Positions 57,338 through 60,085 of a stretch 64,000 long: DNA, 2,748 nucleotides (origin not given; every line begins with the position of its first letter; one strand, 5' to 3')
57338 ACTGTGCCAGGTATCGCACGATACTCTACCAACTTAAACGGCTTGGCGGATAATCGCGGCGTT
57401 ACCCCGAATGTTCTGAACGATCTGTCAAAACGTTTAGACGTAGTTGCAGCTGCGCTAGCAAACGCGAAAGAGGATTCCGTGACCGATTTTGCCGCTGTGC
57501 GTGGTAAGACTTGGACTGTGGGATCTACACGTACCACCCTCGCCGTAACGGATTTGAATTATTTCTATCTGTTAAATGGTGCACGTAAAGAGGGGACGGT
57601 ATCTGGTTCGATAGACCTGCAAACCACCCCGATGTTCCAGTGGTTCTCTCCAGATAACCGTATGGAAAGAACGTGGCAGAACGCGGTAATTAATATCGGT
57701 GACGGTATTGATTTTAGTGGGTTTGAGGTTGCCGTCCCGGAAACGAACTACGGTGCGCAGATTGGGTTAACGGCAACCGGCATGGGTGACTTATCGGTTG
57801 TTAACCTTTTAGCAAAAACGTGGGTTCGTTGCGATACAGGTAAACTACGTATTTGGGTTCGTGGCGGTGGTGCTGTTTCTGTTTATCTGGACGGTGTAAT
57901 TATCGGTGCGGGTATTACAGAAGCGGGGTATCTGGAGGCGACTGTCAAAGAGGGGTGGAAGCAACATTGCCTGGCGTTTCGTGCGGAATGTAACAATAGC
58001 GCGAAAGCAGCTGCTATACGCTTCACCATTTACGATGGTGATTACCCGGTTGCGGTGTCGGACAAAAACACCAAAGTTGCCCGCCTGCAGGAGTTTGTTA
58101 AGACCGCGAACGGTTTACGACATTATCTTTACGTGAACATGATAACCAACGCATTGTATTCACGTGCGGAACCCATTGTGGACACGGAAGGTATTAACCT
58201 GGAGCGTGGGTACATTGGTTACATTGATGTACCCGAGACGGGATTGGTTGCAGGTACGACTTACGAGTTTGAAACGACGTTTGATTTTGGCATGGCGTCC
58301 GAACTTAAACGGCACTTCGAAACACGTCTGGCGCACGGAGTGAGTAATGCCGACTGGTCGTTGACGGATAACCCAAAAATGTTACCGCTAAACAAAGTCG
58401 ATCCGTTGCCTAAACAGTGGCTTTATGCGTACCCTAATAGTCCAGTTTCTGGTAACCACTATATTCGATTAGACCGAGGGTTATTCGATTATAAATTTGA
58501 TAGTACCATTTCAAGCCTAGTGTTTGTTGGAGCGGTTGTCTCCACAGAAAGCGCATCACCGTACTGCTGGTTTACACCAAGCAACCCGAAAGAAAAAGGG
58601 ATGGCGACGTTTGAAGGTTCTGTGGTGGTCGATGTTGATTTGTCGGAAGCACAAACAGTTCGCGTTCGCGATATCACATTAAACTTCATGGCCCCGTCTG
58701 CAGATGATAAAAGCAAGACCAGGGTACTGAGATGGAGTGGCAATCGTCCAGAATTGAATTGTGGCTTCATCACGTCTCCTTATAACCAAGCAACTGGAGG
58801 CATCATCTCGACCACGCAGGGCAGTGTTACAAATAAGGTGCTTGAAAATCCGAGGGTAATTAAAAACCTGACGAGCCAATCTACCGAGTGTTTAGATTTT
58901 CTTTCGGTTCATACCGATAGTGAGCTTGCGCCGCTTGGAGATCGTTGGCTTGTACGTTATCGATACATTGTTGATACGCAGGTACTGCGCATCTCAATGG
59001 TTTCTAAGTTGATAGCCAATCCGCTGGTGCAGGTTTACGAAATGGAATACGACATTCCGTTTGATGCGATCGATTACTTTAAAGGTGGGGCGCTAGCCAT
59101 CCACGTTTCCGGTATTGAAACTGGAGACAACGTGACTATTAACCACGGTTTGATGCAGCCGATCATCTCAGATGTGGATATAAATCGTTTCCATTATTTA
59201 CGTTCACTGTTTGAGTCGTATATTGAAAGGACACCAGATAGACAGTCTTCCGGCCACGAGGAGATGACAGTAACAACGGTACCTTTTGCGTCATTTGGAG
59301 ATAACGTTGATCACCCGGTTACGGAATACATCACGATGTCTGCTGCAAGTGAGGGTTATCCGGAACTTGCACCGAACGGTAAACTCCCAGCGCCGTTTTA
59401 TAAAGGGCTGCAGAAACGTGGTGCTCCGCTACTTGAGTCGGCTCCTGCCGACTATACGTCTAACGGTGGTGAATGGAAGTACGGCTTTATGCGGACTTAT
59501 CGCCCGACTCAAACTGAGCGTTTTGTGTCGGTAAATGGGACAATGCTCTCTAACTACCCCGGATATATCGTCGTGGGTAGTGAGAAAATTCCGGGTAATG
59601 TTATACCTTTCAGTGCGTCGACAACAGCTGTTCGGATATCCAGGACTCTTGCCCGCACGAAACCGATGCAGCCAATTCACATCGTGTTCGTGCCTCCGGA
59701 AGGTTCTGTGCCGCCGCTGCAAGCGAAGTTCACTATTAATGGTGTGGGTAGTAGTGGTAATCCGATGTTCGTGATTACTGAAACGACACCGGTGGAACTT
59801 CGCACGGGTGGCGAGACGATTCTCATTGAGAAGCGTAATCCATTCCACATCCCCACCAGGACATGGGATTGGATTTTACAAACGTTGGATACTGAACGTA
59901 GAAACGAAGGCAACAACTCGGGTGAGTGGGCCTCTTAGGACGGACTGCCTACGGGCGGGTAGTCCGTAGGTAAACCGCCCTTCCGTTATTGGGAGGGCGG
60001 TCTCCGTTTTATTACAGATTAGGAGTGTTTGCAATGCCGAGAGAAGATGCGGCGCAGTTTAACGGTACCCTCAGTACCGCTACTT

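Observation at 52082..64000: Three consecutive giant tail-fibre genes with T4 gp34/gp37-type repeats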

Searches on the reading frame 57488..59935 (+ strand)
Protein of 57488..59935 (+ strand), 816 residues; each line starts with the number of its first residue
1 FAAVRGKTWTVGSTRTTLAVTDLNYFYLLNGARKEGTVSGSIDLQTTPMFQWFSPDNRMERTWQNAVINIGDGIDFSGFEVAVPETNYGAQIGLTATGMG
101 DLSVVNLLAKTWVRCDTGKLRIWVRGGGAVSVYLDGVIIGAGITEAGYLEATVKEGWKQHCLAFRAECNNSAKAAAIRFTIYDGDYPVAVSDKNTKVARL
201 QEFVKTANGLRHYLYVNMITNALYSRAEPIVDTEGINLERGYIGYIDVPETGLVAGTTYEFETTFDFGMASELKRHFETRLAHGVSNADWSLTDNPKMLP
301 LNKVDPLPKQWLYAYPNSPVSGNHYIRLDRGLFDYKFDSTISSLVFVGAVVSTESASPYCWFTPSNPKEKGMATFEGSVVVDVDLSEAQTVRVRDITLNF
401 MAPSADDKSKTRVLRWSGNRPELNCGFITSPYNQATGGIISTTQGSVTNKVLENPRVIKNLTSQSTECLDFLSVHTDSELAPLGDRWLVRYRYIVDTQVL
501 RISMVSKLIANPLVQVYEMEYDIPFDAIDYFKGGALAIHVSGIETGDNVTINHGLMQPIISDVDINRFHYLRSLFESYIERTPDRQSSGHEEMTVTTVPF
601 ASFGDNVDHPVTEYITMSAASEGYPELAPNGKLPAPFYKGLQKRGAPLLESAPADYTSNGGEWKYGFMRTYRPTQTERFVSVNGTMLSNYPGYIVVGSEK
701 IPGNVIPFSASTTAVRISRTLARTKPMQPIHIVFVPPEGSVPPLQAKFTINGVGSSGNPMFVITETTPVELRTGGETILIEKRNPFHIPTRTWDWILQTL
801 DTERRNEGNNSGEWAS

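Call 75: predict_structure(alignment_id=A5)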
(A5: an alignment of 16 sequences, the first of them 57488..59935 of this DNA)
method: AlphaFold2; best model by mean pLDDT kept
length: 816 residues; sequences in the alignment: 16
mean_pLDDT: 71.0   pTM: 0.55
mean pLDDT of the five models: 71.0, 66.6, 65.4, 64.5, 61.7
residues with pLDDT >= 90: 105; 70-90: 390; 50-70: 166; < 50: 155
segments of 3 or more residues with pLDDT < 50: 270-301, 317-325, 388-391, 429-453, 470-482, 579-609, 620-625, 640-642, 646-648, 650-662, 699-702, 810-816
pLDDT, mean of each block of 10 residues (from residue 1): 90 92 90 90 91 88 88 75 65 91 88 80 89 89 69 70 91 90 76 89 88 92 90 75 89 90 75 43 37 35 57 52 49 67 67 75 82 86 64 72 61 68 58 32 38 68 64 37 74 85 83 82 70 78 75 74 82 66 35 40 40 63 48 66 50 41 63 72 88 71 70 87 67 80 82 84 77 62 72 79 67 35
secondary structure, 60 per line:
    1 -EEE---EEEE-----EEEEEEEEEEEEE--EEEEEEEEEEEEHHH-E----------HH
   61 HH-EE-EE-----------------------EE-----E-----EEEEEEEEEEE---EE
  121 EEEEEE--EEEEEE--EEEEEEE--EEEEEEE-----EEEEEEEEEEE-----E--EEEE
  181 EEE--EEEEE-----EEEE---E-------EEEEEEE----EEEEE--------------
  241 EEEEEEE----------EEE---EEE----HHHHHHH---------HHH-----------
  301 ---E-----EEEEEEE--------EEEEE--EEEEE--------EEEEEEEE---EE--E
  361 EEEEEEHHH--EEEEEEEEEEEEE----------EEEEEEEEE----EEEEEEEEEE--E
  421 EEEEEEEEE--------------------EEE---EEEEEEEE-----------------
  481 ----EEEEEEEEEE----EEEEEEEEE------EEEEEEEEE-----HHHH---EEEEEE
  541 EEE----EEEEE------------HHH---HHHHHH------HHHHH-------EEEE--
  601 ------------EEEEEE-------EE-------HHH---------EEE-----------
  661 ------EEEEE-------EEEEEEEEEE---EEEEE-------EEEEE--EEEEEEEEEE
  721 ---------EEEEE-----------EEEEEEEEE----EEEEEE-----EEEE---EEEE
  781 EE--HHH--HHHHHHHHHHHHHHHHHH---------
elements in order (helices of 4 or more, strands of 3 or more residues): E2-4 E8-11 E17-29 E32-43 H59-62 E105-115 E119-126 E129-134 E137-143 E146-152 E158-168 E177-183 E186-190 E196-199 E211-217 E222-226 E241-247 E258-260 E264-266 H271-277 E310-316 E325-329 E332-336 E345-352 E360-366 E372-384 E395-403 E408-417 E420-429 E450-452 E456-463 E485-494 E499-507 E514-522 H528-531 E535-543 E548-552 H571-576 H583-587 E595-598 E613-618 E647-649 E667-671 E679-688 E692-696 E704-708 E711-720 E730-734 E746-754 E759-764 E770-773 E777-782 H790-807

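Call 79: fold_search(model_id=the predicted structure, library=pdb)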
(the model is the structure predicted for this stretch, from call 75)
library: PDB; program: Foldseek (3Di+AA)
matches with E <= 10: 1249; with E <= 0.001: 16
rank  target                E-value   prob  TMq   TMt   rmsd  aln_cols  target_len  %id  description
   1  6sms                  4.2e-06  0.69  0.10  0.11  27.4       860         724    8  Vegetative Insecticidal Protein 1 (Vip1Ac1) from Bacillus thuringiensis (released 2021-02-10)
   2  8vjh_B                3.9e-05  0.92  0.16  0.20  21.9       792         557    8  Cryo-EM of tail-tip of bacteriophage Chi (released 2024-10-02)
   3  3zvx_B                1.1e-04  0.99  0.13  0.33  10.6       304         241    9  STRUCTURE OF THE LECTIN FROM PLATYPODIUM ELEGANS IN COMPLEX WITH A TRIMANNOSIDE (released 2012-01-11)
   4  9eui_Q                1.4e-04  0.12  0.07  0.06  39.0      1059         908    9  Cryo-EM structure of Staphylococcus aureus bacteriophage phi812 baseplate in the post-contraction state - complete (released 2025-04-09)
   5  1sfy_A                1.8e-04  1.00  0.14  0.36  11.8       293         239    7  Crystal structure of recombinant Erythrina corallodandron Lectin (released 2004-08-10)
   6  1lte_A                3.0e-04  0.99  0.14  0.36  11.0       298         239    7  STRUCTURE OF A LEGUME LECTIN WITH AN ORDERED N-LINKED CARBOHYDRATE IN COMPLEX WITH LACTOSE (released 1994-01-31)
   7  1ax0_A                3.0e-04  0.99  0.13  0.35  12.5       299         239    8  ERYTHRINA CORALLODENDRON LECTIN IN COMPLEX WITH N-ACTYLGALACTOSAMINE (released 1998-05-06)
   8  7mjr                  3.1e-04  0.21  0.10  0.09  26.5       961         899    8  Vip4Da2 toxin structure (released 2021-05-05)
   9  5eyy_A                3.8e-04  0.82  0.10  0.26  14.9       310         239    8  Tetragonal Form of Centrolobium tomentosum seed lectin (CTL) complexed with Man1-3Man-OMe. (released 2016-03-16)
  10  3zyr_B                4.9e-04  0.77  0.10  0.26  14.7       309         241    8  Structure of the lectin from Platypodium elegans in complex with heptasaccharide (released 2012-01-11)
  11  1t6b_X                4.9e-04  0.28  0.11  0.13  23.9       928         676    6  Crystal structure of B. anthracis Protective Antigen complexed with human Anthrax toxin receptor (released 2004-07-20)
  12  1lec_A                5.5e-04  0.99  0.13  0.35  12.5       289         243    8  STRUCTURES OF THE LECTIN IV OF GRIFFONIA SIMPLICIFOLIA AND ITS COMPLEX WITH THE LEWIS B HUMAN BLOOD GROUP DETERMINANT  (released 1994-01-31)
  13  1uzz_C                5.5e-04  0.98  0.13  0.35  12.0       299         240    8  Erythrina cristagalli bound to N-linked oligosaccharide and lactose (released 2004-06-22)
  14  3n35                  6.4e-04  0.98  0.13  0.34  12.1       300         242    8  Erythrina corallodendron lectin mutant (Y106G) with N-Acetylgalactosamine (released 2011-03-30)
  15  2vqi_B                6.7e-04  0.20  0.08  0.12  28.6       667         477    8  Structure of the P pilus usher (PapC) translocation pore (released 2008-05-27)
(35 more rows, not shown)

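Call 95: search_solved_structures(query=A5, max_evalue=1, show_alignments=1)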
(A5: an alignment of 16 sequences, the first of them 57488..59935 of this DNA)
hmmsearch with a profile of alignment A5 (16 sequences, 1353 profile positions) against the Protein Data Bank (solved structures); distinct sequences matched with E-value up to 1: 4.
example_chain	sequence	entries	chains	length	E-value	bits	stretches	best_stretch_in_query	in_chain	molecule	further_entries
6t0q_A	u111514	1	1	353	2.4e-05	25.5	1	610-746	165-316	Lectin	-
6t1d_A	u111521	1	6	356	2.5e-05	25.5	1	610-746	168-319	Lectin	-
6kbj_A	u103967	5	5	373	2.9e-05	25.3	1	610-746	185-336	Lectin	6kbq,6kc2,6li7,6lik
9rkv_M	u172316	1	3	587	0.6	11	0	370-407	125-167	Putative tail fiber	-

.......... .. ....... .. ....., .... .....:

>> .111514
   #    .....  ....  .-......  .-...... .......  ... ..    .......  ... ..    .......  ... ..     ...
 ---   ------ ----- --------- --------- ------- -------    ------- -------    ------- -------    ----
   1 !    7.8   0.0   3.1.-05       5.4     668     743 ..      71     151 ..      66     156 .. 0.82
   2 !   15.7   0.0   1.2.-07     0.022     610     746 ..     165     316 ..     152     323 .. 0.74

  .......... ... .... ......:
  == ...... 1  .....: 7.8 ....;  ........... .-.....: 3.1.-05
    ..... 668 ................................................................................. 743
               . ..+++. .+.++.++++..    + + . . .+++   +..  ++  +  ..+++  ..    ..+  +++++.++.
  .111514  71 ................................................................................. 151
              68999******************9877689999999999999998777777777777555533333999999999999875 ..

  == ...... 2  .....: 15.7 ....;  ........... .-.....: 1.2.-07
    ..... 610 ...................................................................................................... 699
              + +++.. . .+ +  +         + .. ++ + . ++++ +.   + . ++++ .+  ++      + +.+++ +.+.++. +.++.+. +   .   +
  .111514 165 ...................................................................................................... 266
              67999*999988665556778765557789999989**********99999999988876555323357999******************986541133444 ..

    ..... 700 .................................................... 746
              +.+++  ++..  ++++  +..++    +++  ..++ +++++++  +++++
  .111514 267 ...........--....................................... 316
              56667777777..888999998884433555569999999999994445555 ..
